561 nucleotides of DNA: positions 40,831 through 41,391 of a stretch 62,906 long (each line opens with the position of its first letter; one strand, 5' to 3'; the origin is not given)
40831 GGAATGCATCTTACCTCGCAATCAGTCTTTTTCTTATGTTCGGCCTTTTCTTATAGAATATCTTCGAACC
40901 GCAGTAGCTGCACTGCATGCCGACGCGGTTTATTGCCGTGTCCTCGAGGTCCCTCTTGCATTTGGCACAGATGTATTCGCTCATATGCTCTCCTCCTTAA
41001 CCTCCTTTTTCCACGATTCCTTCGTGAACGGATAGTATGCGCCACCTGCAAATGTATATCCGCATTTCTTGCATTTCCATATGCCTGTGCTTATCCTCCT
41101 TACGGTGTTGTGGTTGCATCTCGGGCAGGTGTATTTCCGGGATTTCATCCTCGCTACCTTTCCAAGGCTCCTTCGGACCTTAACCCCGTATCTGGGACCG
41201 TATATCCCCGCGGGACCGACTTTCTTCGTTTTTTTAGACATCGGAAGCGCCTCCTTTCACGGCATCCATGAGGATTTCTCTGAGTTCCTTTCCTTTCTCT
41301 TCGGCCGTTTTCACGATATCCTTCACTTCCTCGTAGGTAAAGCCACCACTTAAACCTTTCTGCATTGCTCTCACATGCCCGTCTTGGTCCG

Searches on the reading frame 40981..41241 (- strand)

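Call 58: search_protein_families(library=pfam, proteins=[window:40981-41241:-], max_evalue=0.0001)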
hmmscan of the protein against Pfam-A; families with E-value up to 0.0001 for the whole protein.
window:40981-41241:- (86 aa): 2 families
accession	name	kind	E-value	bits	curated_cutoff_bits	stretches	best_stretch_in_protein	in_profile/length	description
PF01780.25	Ribosomal_L37ae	-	6.6e-27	93.9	21.9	1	4-75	1-72/85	Ribosomal L37ae protein family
PF12760.12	Zn_ribbon_IS1595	-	4.5e-06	27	25.4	1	37-63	19-46/46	Transposase zinc-ribbon domain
